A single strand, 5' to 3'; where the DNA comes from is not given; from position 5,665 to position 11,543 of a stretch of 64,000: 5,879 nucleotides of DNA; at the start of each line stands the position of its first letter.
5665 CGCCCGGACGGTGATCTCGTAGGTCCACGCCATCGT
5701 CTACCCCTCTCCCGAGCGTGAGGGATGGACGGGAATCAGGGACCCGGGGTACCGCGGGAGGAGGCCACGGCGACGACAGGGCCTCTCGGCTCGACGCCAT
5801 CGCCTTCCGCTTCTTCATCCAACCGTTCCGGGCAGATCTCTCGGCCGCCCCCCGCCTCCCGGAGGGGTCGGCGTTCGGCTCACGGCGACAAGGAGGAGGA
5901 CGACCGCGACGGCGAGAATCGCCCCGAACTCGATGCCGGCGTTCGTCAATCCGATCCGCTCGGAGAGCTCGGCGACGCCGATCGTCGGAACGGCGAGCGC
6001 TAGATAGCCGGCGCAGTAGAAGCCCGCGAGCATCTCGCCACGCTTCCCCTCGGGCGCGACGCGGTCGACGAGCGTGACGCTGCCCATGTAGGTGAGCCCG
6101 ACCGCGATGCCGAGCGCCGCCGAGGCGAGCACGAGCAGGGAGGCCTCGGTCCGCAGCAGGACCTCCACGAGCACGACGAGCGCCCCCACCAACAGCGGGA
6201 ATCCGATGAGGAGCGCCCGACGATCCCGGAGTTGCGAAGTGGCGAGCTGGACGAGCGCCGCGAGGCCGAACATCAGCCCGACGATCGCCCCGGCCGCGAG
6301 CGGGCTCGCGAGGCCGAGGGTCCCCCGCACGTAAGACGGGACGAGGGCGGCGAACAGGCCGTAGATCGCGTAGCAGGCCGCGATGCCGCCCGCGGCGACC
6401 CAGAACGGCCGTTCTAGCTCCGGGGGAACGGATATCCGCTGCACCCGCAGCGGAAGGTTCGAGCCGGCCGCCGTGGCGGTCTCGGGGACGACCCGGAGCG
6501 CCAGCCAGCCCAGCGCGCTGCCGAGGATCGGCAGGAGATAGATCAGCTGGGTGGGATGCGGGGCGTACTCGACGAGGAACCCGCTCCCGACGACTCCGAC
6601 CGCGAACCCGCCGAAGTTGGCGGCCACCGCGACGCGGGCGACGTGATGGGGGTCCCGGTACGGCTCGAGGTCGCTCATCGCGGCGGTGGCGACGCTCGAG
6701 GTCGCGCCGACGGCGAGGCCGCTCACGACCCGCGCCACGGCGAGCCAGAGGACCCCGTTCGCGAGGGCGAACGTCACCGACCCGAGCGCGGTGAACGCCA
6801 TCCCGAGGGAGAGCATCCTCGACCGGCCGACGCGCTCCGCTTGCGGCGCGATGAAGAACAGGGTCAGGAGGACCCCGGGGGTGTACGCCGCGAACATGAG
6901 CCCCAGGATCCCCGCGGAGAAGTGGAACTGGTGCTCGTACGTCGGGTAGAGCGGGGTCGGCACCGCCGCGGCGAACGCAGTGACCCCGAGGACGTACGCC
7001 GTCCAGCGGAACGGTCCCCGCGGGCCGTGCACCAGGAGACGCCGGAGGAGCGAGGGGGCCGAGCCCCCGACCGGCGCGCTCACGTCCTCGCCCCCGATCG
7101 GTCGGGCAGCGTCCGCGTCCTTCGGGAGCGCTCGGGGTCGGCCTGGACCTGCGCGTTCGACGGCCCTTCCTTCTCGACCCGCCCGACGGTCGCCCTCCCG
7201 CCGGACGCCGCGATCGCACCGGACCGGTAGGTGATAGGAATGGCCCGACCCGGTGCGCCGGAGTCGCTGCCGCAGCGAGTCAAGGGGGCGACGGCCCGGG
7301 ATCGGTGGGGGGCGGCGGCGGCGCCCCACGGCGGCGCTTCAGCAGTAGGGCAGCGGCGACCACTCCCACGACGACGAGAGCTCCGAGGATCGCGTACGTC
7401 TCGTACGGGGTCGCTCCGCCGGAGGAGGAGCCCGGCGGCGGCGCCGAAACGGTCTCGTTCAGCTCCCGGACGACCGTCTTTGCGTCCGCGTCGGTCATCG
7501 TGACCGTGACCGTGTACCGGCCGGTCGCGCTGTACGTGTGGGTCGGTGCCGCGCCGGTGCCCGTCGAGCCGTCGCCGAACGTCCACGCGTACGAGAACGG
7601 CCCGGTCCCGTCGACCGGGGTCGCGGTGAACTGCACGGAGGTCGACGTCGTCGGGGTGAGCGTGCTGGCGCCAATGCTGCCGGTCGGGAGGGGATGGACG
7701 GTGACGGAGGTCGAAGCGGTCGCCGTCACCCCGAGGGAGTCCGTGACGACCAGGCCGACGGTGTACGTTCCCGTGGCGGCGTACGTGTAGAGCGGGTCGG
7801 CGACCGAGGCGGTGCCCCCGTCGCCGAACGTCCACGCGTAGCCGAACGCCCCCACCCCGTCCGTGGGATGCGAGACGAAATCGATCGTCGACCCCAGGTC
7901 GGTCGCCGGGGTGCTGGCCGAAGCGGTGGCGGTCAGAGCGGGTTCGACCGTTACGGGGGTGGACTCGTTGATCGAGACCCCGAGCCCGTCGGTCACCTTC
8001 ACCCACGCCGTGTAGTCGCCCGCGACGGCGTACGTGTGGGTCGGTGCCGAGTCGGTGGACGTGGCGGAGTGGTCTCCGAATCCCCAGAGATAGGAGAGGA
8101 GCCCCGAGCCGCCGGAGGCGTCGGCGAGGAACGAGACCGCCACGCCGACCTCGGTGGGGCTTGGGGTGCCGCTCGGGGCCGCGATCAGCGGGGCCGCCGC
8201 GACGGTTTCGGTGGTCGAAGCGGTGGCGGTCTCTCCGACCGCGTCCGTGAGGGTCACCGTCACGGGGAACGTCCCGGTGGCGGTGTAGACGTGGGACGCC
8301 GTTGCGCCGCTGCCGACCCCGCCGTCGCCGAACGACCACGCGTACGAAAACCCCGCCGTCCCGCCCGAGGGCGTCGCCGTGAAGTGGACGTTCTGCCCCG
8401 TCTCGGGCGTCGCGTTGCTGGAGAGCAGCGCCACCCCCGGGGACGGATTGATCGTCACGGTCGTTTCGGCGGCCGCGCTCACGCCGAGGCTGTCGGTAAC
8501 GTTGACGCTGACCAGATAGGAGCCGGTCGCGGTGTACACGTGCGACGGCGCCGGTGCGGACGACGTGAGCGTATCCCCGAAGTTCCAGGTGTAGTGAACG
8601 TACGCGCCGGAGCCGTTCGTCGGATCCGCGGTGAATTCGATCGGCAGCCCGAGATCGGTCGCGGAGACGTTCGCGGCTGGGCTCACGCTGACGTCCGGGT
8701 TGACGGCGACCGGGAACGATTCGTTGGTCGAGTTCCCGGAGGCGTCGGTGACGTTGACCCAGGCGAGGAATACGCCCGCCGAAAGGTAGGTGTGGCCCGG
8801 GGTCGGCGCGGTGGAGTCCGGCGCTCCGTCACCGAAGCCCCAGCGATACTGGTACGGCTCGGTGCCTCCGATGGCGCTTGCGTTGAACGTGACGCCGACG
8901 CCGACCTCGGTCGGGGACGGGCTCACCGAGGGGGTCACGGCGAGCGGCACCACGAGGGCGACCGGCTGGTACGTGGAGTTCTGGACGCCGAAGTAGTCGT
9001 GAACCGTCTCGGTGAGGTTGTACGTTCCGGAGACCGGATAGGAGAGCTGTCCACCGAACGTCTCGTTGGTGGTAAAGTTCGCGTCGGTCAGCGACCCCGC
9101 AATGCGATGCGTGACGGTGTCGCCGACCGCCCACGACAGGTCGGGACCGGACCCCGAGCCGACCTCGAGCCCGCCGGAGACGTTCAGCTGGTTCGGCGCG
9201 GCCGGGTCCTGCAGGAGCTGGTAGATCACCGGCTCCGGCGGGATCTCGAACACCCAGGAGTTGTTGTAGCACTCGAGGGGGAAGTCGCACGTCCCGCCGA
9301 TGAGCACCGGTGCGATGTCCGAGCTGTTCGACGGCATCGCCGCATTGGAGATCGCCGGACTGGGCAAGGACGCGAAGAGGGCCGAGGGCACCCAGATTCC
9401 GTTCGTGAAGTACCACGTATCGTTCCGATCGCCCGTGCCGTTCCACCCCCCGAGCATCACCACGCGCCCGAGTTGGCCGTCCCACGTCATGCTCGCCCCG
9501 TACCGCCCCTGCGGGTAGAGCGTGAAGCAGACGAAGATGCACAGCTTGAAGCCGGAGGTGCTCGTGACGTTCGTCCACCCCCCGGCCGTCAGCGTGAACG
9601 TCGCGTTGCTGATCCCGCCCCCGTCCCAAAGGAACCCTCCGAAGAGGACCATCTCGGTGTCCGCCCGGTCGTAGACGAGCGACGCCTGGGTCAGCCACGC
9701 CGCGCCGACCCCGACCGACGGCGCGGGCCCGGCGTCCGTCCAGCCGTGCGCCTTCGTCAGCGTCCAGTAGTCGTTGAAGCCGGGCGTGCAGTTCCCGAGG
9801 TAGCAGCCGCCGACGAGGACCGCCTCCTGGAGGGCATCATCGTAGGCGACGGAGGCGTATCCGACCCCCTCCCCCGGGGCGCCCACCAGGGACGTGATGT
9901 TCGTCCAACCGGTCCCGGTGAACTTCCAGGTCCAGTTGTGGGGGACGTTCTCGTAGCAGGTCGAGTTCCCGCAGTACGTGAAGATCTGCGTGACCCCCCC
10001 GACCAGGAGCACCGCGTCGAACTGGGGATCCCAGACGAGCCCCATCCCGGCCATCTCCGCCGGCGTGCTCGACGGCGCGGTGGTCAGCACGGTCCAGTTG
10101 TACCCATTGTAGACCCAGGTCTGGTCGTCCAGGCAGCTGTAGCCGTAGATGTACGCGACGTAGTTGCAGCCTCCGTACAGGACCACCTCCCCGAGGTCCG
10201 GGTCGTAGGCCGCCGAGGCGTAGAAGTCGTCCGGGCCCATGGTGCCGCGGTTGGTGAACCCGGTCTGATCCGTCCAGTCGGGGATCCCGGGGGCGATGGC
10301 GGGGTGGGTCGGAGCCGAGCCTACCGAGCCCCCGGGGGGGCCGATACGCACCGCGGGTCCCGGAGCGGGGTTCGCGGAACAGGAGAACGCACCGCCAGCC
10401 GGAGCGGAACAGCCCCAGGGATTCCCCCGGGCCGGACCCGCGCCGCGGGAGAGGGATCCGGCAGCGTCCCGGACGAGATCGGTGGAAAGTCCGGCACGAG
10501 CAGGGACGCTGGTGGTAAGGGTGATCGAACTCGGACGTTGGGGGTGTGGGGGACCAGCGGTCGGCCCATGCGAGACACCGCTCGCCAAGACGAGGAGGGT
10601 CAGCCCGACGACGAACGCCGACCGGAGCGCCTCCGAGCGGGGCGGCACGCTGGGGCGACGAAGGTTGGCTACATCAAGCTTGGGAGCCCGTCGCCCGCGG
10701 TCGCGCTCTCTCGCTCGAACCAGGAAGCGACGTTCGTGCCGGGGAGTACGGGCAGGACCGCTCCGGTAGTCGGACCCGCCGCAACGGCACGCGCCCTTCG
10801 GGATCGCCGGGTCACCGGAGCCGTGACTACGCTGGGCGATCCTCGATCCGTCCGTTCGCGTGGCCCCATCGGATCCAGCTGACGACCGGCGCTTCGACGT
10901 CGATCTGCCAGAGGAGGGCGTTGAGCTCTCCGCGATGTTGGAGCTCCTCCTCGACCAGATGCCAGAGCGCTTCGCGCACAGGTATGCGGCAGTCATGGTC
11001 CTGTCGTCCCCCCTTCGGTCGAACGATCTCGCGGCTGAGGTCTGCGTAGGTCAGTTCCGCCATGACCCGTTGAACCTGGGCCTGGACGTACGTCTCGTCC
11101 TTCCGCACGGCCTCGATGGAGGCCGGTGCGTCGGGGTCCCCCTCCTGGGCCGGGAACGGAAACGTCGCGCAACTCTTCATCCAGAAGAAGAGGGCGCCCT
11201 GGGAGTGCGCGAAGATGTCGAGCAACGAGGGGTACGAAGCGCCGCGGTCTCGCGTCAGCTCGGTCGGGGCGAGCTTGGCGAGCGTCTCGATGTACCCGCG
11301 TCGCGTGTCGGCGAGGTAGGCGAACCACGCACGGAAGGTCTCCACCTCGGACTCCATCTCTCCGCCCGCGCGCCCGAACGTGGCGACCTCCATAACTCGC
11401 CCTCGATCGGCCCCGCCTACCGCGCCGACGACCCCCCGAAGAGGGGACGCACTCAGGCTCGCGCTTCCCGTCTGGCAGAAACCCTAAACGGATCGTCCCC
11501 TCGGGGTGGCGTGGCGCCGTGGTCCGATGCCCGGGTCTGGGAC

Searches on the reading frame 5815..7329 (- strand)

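Call 101: search_protein_families(library=pfam, proteins=[window:5815-7329:-], max_evalue=0.001)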
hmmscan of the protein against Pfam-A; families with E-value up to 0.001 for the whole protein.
window:5815-7329:- (504 aa): 2 families
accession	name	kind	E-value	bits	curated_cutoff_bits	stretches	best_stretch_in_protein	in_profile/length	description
PF07690.21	MFS_1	-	3.5e-32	112.1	33.4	1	115-446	6-344/347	Major Facilitator Superfamily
PF00083.30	Sugar_tr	-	1.5e-07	31.1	22.3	1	138-221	44-130/452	Sugar (and other) transporter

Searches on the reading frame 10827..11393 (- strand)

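Call 101: search_protein_families(library=pfam, proteins=[window:10827-11393:-], max_evalue=0.001)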
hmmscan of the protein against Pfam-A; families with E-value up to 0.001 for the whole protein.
window:10827-11393:- (188 aa): 3 families
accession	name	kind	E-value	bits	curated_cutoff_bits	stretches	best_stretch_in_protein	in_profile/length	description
PF04978.18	MST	-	3.7e-08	34.4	27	1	25-160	4-143/149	Mycothiol-S-transferase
PF12867.12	DinB_2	-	5.7e-08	33.7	24.8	1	27-156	2-127/128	DinB superfamily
PF05163.17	DinB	-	2.9e-06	27.8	23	1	22-167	7-148/165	DinB family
